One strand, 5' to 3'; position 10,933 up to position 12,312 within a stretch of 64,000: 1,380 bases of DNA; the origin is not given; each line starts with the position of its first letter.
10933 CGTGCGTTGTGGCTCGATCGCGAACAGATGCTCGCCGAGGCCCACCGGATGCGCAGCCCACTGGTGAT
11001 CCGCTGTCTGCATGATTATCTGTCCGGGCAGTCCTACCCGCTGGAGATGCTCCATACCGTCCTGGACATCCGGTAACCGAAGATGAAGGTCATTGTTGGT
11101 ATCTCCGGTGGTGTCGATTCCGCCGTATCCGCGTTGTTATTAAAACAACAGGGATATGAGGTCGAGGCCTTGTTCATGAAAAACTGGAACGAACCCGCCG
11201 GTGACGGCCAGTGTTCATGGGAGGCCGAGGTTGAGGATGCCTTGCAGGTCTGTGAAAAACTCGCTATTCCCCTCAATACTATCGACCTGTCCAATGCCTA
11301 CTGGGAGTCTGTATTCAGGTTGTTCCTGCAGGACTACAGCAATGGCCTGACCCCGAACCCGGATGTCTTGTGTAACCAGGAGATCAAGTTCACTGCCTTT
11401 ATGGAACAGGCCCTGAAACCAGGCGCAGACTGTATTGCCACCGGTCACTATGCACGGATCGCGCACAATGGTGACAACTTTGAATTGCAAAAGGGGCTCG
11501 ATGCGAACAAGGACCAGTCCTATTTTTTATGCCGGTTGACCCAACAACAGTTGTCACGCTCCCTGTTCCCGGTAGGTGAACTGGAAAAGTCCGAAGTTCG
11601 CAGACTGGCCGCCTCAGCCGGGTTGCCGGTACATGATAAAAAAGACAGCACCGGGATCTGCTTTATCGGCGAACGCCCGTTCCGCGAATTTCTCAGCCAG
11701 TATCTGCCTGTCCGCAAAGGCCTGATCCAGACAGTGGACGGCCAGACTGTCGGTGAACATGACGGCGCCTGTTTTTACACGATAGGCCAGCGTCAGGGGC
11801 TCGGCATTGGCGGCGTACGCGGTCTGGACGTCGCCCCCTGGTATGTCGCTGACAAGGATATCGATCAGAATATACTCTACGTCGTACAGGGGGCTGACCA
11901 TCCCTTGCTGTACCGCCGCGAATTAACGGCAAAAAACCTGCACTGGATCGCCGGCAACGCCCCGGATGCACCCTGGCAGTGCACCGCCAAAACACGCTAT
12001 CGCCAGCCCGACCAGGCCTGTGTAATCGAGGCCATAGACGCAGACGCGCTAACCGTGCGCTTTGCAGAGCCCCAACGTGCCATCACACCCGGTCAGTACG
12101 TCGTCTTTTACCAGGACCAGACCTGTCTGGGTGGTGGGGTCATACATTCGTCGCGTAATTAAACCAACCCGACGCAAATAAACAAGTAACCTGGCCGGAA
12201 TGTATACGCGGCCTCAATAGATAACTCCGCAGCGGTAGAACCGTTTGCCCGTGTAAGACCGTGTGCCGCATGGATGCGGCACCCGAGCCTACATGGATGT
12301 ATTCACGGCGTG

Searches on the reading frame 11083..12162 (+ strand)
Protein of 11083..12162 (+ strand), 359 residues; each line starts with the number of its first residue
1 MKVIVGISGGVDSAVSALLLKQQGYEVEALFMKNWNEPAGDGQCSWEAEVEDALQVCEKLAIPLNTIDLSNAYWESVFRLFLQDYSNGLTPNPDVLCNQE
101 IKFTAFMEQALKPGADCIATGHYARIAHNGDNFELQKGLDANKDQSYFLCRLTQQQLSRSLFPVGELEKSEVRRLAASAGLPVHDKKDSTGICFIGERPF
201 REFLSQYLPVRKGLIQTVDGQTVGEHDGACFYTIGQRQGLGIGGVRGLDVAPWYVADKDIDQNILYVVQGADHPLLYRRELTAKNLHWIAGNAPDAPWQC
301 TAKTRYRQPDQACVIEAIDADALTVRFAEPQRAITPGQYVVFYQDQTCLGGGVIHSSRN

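Call 44: search_protein_families(library=pfam, proteins=[window:11083-12162:+])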
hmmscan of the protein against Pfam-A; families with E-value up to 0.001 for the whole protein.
window:11083-12162:+ (359 aa): 6 families
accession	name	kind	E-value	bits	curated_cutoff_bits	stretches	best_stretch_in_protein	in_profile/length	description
PF03054.22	tRNA_Me_trans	-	1.2e-78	263.9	20.6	1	1-196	1-201/202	tRNA methyl transferase HUP domain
PF20258.4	tRNA_Me_trans_C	-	1.1e-26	93.4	20.6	1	278-354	1-77/77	Aminomethyltransferase beta-barrel domain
PF20259.3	tRNA_Me_trans_M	-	5e-23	80.9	27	1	202-269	2-66/66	tRNA methyl transferase PRC-barrel domain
PF02540.23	NAD_synthase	-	9.7e-09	35.1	21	1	2-73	20-85/242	NAD synthase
PF06508.19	QueC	-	8.8e-06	25.8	22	1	2-70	1-61/210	Queuosine biosynthesis protein QueC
PF02568.20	ThiI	-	0.00022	21.3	20.5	1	2-35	5-38/197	Thiamine biosynthesis protein (ThiI)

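Call 95: find_encoding_contigs(protein=window:11083-12162:+, flank=3000, max_places=8)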
Protein window:11083-12162:+ (359 aa): 2 contigs read that carry it; 2 places shown.
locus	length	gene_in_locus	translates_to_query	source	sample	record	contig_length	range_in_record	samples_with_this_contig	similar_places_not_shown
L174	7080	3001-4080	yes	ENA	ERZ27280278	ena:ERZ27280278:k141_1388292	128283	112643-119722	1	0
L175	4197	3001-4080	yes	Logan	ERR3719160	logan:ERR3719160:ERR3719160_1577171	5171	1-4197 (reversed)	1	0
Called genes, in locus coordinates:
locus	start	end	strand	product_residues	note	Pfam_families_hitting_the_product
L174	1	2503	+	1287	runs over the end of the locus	PF05170:AsmA (weak), PF05359:DUF748, PF13116:YhdP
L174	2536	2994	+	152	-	PF00293:NUDIX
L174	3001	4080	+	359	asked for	PF02540:NAD_synthase (weak), PF03054:tRNA_Me_trans, PF06508:QueC (faint), PF20259:tRNA_Me_trans_M, PF20258:tRNA_Me_trans_C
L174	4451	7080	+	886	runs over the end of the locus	PF00330:Aconitase, PF00694:Aconitase_C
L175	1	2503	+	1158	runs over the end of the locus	?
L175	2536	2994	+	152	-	PF00293:NUDIX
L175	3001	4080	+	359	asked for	PF02540:NAD_synthase (weak), PF03054:tRNA_Me_trans, PF06508:QueC (faint), PF20259:tRNA_Me_trans_M, PF20258:tRNA_Me_trans_C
